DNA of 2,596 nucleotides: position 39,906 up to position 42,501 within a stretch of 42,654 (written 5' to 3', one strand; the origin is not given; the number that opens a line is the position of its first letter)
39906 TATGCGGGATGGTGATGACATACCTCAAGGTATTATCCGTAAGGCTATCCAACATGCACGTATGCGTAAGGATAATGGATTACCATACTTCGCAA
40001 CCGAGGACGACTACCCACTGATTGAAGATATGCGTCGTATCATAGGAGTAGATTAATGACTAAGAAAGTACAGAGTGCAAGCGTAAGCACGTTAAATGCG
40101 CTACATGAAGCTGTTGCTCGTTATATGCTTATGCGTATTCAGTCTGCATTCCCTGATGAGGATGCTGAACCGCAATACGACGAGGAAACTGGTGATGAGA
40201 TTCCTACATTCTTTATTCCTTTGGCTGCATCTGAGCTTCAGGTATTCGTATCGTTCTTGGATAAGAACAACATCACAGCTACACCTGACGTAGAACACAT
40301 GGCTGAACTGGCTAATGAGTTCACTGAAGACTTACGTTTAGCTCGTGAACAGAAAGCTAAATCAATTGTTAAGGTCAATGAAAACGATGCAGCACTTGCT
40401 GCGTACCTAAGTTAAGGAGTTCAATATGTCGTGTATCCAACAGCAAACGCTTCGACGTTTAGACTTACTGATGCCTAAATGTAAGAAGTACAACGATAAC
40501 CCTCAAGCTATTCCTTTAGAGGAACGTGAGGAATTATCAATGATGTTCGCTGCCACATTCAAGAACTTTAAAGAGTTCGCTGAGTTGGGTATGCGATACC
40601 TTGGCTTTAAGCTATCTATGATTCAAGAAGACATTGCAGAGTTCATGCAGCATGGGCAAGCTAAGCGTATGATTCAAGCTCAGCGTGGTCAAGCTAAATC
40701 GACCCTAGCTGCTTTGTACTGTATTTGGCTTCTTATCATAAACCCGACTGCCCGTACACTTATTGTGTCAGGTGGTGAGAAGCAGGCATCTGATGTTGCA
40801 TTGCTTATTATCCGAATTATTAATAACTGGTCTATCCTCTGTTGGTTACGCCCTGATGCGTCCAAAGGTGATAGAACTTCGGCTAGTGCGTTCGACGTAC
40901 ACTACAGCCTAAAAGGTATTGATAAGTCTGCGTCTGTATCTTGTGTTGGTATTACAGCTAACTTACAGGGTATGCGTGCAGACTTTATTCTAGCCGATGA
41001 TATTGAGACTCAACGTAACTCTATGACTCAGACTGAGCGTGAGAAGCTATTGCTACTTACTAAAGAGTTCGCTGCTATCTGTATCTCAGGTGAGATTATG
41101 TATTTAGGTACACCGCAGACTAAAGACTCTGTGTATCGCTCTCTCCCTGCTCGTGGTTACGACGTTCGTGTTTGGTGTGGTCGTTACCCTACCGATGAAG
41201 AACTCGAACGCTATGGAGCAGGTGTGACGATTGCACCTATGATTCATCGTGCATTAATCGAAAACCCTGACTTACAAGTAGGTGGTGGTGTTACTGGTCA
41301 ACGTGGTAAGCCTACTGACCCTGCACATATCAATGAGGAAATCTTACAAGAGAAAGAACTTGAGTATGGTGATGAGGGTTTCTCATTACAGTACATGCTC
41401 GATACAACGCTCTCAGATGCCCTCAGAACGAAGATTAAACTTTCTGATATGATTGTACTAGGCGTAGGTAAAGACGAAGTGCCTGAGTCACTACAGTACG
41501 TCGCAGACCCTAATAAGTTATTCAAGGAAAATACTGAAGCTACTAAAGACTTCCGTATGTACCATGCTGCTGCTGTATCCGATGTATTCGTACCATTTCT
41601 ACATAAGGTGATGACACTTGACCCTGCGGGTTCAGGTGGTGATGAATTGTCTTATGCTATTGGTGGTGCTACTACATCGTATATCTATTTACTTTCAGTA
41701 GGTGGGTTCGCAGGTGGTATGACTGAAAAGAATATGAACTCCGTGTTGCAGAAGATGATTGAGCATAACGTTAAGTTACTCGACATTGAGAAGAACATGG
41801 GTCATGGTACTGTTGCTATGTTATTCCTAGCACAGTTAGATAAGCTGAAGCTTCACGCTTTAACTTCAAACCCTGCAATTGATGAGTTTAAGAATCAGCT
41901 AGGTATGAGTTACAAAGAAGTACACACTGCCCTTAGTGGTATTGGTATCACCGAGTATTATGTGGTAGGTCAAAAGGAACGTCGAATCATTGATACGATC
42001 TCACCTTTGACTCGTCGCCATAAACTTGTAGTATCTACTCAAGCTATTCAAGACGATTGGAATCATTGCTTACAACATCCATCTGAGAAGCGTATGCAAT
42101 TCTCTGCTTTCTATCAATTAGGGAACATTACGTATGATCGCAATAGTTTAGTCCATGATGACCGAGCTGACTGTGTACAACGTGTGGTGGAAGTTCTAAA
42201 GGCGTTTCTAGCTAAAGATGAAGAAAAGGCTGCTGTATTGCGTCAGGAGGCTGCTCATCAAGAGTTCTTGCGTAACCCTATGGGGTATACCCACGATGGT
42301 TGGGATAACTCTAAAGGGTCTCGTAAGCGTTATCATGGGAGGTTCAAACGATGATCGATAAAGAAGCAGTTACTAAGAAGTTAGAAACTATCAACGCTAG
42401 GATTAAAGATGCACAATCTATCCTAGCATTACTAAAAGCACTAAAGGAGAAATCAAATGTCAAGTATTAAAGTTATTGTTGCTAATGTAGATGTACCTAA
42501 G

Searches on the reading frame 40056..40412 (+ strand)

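Call 57: search_protein_families(library=pfam, proteins=[window:40056-40412:+], max_evalue=0.001)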
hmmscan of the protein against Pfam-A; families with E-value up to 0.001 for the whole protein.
window:40056-40412:+ (119 aa): 1 family
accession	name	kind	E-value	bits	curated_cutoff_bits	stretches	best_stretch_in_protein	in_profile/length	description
PF11123.14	DNA_Packaging_2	-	4.8e-14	52.6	27.5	1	8-102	1-70/79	DNA packaging protein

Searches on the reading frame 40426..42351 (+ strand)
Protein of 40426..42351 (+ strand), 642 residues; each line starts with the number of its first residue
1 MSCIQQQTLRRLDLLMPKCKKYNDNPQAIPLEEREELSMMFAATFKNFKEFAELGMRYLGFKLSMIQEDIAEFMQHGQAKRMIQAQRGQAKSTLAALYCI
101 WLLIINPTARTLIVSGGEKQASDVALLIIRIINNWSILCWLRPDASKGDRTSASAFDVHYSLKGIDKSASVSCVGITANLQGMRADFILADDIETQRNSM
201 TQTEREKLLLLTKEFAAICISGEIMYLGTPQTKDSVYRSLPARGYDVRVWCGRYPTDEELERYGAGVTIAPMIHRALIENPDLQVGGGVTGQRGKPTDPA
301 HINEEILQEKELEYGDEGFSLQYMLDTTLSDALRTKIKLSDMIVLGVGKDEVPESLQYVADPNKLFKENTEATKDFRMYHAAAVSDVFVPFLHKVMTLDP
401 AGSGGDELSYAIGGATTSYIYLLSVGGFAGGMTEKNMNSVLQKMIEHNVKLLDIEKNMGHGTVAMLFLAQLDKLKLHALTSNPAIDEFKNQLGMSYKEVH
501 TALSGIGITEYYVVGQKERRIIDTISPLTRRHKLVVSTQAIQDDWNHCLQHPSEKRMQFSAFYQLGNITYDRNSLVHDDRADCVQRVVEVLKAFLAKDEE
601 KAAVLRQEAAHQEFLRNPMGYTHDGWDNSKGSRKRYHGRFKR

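Call 45: find_related_loci(query=window:40426-42351:+, collection=viral_contigs, flank=4000)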
Query window:40426-42351:+ (642 aa) in viral_contigs; peptide patterns used: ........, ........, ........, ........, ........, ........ (x = any residue, [..] = any of these).
13 stretches matched a pattern; 1 encode a relative of the query (tblastn E <= 1e-3); 1 distinct loci.
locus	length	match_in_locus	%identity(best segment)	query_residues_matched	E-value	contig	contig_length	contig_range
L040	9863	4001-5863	70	1-621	0e+0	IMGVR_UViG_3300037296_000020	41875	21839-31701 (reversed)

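Call 57: search_protein_families(library=pfam, proteins=[window:40426-42351:+], max_evalue=0.001)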
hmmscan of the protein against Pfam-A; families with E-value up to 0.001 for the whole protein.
window:40426-42351:+ (642 aa): 1 family
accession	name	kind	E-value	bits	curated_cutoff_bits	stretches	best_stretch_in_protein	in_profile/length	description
PF22530.2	Terminase-T7_RNaseH-like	-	6e-34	117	27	1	398-534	1-108/108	Terminase Bacteriophage T7, Ribonuclease H-like domain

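Call 59: search_dna_similar(query=window:40426-42351:+, collection=phages, mode=protein, rows=spread, max_rows=40, max_evalue=1e-50)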
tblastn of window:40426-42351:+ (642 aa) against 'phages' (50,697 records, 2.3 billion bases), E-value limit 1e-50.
Records with a match: 2634; places in all: 2643; records where one place covers at least 80% of the query: 2570.
Best place of each record, by identity: 95-99% 3; 60-80% 160; <60% 2471.
By first word of the organism name: Klebsiella 700; Escherichia 364; Pseudomonas 328; Acinetobacter 164; Vibrio 125; Salmonella 107; Pectobacterium 85; Yersinia 74; Ralstonia 54; Aeromonas 47; and 71 more.
By host as written in the record: Klebsiella pneumoniae 374; - 351; Escherichia coli 125; Acinetobacter baumannii 57; Pseudomonas putida KT2440 and Paw85 53; Pseudomonas aeruginosa 44; Yersinia pestis 38; Pectobacterium atrosepticum DSM18077 33; and 677 more.
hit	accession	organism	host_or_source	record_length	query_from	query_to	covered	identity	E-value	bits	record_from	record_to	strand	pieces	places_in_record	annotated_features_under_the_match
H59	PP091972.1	Acinetobacter phage vB_MZM_4AB-P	Acinetobacter baumannii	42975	1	642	100%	96.1%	0e+0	1285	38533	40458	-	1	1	terminase large subunit | hypothetical protein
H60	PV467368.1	Acinetobacter phage A43Y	Acinetobacter pittii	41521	11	641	98%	63.0%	0e+0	835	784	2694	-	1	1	A43Y_2: hypothetical protein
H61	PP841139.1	Acinetobacter phage vB_Ab_164_KEN_03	Acinetobacter baumannii 164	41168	11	639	98%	62.9%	0e+0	834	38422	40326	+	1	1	terminase large subunit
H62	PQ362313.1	Klebsiella phage HenuGS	Klebsiella pneumoniae ATCC 700603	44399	4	633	98%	50.2%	0e+0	622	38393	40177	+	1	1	terminase large subunit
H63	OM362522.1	Vibrio phage vB_VpaP_GHSM17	Vibrio parahaemolyticus OY49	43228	7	635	98%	50.1%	0e+0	627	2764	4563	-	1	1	terminase large subunit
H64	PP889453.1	Klebsiella phage phi1_066009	Klebsiella pneumoniae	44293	4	633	98%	49.8%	0e+0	615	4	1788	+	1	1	terminase large subunit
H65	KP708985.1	Klebsiella phage vB_KpnP_SU503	Klebsiella pneumoniae 07RAFM-KPN-503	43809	4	633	98%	49.7%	0e+0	615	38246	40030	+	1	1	putative DNA maturase B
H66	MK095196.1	Pectobacterium phage Clickz_B4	Pectobacterium atrosepticum DSM18077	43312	2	637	99%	48.4%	0e+0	599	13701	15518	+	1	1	putative DNA maturase B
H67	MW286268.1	Pseudomonas phage Strit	Pseudomonas syringae GAW0113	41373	42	639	93%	47.3%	2e-162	521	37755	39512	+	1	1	terminase B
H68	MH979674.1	Pseudomonas phage RLP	Pseudomonas aeruginosa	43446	32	622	92%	42.2%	8e-149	482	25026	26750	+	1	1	terminase large subunit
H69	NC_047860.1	Caulobacter phage Lullwater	Caulobacter crescentus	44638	31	619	92%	41.0%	4e-130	428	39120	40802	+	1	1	terminase large subunit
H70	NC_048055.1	Curvibacter phage P26059B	Curvibacter sp. IMCC26059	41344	45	632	92%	40.0%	4e-129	425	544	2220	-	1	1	terminase large subunit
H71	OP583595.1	Xanthomonas phage S3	Xanthomonas perforans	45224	45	620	90%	39.7%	8e-117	389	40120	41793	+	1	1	terminase large subunit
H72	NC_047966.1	Aeromonas phage 25AhydR2PP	Aeromonas hydrophila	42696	45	642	93%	37.6%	5e-112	376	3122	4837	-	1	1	terminase large subunit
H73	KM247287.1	Escherichia phage J8-65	Escherichia coli K-12 IJ2038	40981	18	630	95%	35.9%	3e-111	374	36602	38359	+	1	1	TerL | TerS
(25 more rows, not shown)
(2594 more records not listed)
